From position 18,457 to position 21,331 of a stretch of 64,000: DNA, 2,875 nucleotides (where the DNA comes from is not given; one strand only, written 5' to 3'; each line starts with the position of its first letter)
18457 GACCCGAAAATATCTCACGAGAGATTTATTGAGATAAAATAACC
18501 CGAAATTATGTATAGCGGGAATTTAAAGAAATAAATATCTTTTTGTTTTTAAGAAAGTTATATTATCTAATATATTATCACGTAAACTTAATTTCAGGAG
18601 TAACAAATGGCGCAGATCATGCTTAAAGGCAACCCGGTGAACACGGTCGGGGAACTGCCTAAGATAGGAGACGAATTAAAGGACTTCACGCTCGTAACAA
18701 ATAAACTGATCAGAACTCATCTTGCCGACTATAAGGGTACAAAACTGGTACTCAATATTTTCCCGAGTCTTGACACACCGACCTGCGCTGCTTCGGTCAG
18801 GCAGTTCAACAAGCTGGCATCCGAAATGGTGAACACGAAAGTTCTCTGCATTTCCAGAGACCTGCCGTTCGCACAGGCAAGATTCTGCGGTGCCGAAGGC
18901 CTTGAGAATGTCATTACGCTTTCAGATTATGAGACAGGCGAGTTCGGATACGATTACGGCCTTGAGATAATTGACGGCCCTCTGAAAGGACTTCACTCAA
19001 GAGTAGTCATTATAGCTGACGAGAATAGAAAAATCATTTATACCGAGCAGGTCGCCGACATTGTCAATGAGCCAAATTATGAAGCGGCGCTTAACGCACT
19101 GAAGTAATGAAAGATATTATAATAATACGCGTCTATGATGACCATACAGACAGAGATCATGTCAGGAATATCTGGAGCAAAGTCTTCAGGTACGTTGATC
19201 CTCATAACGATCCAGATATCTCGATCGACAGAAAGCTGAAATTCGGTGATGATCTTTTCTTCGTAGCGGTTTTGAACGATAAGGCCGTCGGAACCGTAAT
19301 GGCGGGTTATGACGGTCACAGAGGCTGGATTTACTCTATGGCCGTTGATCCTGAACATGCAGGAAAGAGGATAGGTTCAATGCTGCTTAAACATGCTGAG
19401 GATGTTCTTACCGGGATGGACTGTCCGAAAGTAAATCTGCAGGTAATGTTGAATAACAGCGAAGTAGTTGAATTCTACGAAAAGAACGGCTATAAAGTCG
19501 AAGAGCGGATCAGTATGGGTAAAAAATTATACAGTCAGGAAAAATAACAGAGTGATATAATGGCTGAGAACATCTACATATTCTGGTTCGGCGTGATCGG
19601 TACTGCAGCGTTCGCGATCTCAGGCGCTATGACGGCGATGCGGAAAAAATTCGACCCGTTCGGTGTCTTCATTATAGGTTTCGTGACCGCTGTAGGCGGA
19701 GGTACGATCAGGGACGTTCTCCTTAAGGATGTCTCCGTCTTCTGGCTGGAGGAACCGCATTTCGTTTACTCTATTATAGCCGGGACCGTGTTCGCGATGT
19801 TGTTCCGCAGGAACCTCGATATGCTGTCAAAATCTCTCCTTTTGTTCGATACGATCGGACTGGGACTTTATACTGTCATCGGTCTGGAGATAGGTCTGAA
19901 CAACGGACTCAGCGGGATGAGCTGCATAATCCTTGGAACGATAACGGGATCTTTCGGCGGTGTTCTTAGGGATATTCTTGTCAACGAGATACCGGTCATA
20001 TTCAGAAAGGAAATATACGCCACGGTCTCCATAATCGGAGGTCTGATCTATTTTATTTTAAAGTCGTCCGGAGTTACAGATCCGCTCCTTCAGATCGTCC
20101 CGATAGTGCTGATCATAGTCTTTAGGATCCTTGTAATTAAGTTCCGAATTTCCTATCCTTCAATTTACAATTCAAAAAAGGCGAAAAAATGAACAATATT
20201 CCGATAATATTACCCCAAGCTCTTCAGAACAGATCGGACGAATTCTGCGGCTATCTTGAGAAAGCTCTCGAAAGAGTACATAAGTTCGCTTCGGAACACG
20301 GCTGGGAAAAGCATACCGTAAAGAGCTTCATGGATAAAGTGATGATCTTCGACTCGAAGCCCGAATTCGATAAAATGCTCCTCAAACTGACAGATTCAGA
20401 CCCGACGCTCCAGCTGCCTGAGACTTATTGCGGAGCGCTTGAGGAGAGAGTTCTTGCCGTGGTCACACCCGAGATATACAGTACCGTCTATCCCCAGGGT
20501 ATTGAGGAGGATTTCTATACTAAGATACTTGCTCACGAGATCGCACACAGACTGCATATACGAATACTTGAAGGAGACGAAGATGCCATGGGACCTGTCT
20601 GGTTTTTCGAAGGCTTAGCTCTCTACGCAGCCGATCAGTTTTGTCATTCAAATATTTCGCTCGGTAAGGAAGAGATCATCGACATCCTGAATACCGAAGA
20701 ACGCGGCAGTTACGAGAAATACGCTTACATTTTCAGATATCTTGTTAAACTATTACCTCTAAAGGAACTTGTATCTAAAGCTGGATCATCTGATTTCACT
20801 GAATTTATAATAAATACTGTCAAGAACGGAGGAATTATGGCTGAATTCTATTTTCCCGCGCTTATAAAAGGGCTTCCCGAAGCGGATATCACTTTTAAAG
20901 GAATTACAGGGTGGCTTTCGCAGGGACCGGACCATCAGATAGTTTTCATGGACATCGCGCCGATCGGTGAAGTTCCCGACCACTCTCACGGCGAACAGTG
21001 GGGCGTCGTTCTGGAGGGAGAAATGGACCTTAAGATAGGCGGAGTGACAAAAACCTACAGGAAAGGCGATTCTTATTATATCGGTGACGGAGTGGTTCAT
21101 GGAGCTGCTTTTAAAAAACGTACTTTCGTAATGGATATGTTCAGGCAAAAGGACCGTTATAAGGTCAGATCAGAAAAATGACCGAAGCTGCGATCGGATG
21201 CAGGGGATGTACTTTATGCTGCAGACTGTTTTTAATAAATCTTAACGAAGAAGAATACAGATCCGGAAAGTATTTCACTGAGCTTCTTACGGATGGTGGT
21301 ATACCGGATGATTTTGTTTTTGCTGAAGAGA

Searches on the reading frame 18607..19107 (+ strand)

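Call 31: search_protein_families(library=pfam, proteins=[window:18607-19107:+], max_evalue=0.0001)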
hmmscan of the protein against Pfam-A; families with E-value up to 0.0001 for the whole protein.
window:18607-19107:+ (166 aa): 2 families
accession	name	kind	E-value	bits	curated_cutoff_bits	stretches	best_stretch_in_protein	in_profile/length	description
PF08534.16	Redoxin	-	8.5e-32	110.4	26.6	1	20-162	2-148/148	Redoxin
PF00578.27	AhpC-TSA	-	4.5e-16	59.3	26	1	20-145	1-123/124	AhpC/TSA family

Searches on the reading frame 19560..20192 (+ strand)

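Call 31: search_protein_families(library=pfam, proteins=[window:19560-20192:+], max_evalue=0.0001)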
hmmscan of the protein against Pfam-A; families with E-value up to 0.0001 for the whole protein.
window:19560-20192:+ (210 aa): 1 family
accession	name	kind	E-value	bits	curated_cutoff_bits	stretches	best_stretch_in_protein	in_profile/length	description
PF03458.18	Gly_transporter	-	4.1e-49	164.8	23.5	2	9-83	2-77/78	Glycine transporter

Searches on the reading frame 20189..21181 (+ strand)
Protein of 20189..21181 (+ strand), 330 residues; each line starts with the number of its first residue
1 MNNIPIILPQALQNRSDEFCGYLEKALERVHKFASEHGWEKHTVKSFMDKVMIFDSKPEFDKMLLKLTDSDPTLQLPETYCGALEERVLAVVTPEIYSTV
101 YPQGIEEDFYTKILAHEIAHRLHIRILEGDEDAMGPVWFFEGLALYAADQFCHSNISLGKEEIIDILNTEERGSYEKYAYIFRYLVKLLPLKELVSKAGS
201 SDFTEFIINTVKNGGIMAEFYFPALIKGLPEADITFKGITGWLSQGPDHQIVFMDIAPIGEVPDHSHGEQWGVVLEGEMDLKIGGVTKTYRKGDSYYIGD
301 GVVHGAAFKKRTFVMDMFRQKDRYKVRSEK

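Call 31: search_protein_families(library=pfam, proteins=[window:20189-21181:+], max_evalue=0.0001)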
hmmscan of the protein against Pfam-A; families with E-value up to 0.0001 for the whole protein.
window:20189-21181:+ (330 aa): 1 family
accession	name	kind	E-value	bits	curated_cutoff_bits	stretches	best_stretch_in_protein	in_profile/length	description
PF07883.17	Cupin_2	-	2.4e-10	40.4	27.2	1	253-306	2-56/70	Cupin domain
